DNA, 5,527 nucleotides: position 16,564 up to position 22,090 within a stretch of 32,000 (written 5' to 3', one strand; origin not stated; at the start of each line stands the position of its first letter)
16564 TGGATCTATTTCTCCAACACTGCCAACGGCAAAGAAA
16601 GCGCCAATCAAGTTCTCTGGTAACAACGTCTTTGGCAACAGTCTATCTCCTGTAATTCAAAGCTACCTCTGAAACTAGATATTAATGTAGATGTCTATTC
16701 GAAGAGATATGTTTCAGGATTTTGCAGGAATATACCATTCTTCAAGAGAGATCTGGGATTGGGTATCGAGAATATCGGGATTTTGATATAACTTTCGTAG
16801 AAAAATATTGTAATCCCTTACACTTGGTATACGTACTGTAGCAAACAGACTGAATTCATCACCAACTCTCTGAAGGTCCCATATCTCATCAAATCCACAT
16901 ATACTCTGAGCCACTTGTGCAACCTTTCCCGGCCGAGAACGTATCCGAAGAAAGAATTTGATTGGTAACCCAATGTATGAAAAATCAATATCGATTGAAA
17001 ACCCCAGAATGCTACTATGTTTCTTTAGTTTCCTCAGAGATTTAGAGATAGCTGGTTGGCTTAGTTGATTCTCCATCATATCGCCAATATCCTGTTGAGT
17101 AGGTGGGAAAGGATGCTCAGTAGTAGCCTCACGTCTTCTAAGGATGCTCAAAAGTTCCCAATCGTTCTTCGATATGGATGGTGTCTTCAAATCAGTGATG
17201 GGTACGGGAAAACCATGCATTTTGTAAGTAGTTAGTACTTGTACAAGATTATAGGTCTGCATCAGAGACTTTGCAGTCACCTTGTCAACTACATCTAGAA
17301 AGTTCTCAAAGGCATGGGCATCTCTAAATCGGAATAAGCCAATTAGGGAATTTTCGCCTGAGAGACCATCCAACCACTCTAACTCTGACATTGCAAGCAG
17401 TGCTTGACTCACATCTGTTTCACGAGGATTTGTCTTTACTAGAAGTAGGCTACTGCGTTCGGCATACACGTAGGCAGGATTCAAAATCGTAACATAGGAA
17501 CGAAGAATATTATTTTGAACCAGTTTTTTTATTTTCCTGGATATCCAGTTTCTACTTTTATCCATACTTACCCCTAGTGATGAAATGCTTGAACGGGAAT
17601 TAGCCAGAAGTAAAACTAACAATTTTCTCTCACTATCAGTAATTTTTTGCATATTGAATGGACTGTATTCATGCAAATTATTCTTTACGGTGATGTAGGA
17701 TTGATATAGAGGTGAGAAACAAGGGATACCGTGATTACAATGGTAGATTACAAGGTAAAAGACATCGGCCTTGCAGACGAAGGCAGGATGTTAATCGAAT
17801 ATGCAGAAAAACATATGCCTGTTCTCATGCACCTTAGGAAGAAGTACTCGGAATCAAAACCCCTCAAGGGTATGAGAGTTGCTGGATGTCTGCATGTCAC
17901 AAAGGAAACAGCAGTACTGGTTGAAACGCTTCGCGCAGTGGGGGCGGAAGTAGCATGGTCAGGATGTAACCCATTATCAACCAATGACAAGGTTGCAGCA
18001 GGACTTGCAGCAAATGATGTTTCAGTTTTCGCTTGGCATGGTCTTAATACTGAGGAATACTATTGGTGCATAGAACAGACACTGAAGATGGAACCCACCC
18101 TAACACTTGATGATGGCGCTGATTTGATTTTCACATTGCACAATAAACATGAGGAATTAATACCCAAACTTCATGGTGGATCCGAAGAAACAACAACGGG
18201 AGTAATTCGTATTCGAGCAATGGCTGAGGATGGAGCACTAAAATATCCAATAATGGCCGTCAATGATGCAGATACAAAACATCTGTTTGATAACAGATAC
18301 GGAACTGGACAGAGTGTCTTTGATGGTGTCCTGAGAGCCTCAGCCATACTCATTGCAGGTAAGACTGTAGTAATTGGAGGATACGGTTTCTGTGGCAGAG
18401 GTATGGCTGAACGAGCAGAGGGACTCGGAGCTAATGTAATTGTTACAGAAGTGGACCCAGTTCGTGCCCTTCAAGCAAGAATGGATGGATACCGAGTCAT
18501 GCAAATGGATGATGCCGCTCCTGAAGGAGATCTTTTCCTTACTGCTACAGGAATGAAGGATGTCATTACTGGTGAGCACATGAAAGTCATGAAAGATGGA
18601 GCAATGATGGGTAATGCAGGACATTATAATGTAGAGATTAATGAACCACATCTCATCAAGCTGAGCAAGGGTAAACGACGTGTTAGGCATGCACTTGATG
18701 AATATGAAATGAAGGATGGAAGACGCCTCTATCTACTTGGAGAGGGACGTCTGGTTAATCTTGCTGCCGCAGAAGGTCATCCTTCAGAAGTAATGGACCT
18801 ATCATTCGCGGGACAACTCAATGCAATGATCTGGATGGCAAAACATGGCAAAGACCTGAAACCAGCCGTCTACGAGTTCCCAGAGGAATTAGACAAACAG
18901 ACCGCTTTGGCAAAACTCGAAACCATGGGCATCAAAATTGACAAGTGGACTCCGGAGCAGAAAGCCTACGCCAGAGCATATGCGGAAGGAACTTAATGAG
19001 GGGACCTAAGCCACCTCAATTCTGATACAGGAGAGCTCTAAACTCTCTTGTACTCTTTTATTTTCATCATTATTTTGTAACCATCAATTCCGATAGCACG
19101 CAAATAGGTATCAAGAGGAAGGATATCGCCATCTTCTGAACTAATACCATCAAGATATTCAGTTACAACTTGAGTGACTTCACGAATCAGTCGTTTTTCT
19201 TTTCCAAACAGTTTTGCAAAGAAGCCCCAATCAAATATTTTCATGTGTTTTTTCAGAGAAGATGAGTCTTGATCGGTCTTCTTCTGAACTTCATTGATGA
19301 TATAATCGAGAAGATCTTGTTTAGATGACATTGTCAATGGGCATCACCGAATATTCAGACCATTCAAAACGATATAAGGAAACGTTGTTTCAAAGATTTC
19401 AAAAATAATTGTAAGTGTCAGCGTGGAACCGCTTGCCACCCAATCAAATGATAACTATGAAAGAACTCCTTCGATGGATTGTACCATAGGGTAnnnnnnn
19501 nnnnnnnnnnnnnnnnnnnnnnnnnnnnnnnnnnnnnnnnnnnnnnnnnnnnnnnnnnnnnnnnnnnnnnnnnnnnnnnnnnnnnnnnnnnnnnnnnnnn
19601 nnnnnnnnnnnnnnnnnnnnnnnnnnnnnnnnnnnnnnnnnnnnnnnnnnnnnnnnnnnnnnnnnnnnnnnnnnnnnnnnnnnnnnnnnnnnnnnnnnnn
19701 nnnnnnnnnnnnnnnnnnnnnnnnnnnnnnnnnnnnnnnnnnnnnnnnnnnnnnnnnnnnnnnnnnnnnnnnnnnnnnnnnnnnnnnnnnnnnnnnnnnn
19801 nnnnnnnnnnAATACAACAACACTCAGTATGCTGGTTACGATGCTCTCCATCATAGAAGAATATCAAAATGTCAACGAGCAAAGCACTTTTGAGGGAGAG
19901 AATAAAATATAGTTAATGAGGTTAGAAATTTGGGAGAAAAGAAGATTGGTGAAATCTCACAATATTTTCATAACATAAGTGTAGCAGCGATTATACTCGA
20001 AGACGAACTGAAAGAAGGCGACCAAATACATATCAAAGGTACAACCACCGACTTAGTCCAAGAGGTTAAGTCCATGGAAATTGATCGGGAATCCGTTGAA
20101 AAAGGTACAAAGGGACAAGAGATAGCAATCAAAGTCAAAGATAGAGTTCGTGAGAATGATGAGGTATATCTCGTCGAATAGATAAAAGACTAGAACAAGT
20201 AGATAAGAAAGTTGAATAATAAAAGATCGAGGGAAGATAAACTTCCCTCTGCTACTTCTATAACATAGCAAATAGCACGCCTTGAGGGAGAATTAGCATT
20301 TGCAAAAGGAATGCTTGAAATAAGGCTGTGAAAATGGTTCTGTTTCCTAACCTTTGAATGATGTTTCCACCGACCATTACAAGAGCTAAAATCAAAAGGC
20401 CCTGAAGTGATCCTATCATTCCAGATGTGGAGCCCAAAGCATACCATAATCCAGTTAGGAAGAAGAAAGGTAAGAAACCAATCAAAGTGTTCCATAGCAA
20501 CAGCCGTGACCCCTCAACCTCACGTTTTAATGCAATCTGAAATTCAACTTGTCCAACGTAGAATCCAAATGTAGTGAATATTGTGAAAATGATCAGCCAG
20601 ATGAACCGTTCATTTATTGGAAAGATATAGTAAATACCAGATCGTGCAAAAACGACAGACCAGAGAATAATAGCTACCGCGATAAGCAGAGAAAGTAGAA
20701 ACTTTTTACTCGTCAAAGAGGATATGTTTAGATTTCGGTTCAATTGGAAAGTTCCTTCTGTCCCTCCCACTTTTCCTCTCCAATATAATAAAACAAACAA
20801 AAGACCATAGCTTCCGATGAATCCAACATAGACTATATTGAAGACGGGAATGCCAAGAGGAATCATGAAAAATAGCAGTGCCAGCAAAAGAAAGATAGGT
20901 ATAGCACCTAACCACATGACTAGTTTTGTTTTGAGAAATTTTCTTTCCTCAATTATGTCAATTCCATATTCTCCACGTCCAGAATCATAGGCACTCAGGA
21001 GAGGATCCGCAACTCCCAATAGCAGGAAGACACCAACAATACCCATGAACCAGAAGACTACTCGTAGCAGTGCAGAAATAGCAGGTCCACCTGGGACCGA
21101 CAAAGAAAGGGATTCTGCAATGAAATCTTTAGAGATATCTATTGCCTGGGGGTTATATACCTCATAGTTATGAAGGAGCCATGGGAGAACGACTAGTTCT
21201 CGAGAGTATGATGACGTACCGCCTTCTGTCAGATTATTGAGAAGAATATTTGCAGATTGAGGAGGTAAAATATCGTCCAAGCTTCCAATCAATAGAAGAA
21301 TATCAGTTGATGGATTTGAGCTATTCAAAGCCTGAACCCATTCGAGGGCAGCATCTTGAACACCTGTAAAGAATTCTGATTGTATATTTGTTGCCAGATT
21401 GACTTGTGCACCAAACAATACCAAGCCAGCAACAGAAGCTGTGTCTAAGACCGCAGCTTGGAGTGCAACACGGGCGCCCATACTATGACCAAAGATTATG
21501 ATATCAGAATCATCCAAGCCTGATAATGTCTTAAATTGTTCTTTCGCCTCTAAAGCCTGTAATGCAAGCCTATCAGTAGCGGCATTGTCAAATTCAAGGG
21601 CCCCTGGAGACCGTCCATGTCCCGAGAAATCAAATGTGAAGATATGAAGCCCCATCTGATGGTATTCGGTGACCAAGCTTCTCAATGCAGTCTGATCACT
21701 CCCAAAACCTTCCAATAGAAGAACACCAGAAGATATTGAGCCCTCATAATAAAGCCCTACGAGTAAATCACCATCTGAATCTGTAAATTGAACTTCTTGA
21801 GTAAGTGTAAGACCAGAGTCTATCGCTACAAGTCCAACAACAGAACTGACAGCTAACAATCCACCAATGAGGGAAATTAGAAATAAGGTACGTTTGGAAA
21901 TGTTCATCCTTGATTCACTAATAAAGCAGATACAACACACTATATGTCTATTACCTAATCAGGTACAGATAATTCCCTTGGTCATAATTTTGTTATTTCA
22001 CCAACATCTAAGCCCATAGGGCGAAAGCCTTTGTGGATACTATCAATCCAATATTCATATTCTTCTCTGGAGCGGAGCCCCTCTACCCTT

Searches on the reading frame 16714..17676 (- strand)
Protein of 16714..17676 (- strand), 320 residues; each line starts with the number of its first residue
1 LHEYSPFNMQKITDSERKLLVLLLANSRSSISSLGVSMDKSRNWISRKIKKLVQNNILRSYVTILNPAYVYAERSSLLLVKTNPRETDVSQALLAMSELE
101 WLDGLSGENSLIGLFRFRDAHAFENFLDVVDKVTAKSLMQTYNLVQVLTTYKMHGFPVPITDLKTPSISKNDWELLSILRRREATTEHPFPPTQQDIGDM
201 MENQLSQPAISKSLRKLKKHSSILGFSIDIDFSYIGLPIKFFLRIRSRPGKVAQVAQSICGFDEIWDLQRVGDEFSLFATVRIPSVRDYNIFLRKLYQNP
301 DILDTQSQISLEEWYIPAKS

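Call 11: search_protein_families(library=pfam, proteins=[window:16714-17676:-], max_evalue=0.001)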
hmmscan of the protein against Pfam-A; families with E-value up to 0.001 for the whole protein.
window:16714-17676:- (320 aa): 2 families
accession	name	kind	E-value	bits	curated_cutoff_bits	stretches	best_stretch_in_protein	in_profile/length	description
PF01037.27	AsnC_trans_reg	-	1.1e-13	51.2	25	1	244-313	2-73/73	Lrp/AsnC ligand binding domain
PF13545.12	HTH_Crp_2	-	0.00024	21.5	27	0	179-220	10-49/70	Crp-like helix-turn-helix domain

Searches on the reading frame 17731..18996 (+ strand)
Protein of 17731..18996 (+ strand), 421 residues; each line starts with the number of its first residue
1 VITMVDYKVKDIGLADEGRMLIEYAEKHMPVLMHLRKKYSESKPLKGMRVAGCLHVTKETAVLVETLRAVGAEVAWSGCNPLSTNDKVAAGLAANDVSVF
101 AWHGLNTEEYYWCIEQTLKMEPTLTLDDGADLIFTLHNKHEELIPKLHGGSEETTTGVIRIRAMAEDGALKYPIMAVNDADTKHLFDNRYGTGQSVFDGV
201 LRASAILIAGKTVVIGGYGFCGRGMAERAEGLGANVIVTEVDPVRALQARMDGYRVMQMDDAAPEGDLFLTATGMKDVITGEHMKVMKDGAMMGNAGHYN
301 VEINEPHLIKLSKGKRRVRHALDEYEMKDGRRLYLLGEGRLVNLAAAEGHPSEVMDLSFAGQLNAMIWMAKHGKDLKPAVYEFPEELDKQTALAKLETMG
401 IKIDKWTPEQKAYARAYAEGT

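Call 11: search_protein_families(library=pfam, proteins=[window:17731-18996:+], max_evalue=0.001)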
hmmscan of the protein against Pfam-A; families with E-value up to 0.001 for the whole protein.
window:17731-18996:+ (421 aa): 4 families
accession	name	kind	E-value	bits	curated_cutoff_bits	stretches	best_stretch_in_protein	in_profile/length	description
PF05221.23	AdoHcyase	-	2.4e-75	253.9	25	2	6-139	1-139/299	S-adenosyl-L-homocysteine hydrolase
PF00670.27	AdoHcyase_NAD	-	1.9e-53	181.3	27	1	188-348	1-161/162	S-adenosyl-L-homocysteine hydrolase, NAD binding domain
PF02826.25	2-Hacid_dh_C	-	4.8e-09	36.3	25.1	1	207-327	33-156/178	D-isomer specific 2-hydroxyacid dehydrogenase, NAD binding domain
PF07991.19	KARI_N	-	1.2e-06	28.6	20.6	1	208-304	2-102/165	Acetohydroxy acid isomeroreductase, NADPH-binding domain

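Call 92: list_cluster_members(proteins=[P0001, window:17731-18996:+, window:28379-30232:+])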
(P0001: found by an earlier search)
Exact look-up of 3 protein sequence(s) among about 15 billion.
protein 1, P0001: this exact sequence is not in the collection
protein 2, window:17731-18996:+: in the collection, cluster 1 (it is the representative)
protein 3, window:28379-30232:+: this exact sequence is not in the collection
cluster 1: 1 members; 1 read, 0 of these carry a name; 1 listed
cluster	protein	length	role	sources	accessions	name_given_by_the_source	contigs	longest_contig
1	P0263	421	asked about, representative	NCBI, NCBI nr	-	-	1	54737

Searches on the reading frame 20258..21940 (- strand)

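Call 11: search_protein_families(library=pfam, proteins=[window:20258-21940:-], max_evalue=0.001)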
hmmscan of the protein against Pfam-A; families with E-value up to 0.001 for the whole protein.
window:20258-21940:- (560 aa): 5 families
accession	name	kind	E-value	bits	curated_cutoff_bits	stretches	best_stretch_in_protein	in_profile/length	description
PF12146.15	Hydrolase_4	-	1.7e-13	50.9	27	1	73-191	7-119/239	Serine aminopeptidase, S33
PF12697.13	Abhydrolase_6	-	3.4e-10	41.4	26.3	1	93-211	27-117/217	Alpha/beta hydrolase family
PF00561.26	Abhydrolase_1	-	1.6e-08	35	25.8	1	97-198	27-119/245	alpha/beta hydrolase fold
PF20408.4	Abhydrolase_11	-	4.3e-05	23.8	27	1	78-177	12-106/193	Alpha/beta hydrolase domain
PF02230.22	Abhydrolase_2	-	7.6e-05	23.1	23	1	140-191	100-151/217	Phospholipase/Carboxylesterase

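Call 85: search_protein_families(library=padloc, proteins=[window:20258-21940:-], max_evalue=0.01)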
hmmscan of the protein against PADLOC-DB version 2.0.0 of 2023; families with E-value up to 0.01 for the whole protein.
window:20258-21940:- (560 aa): 0 families
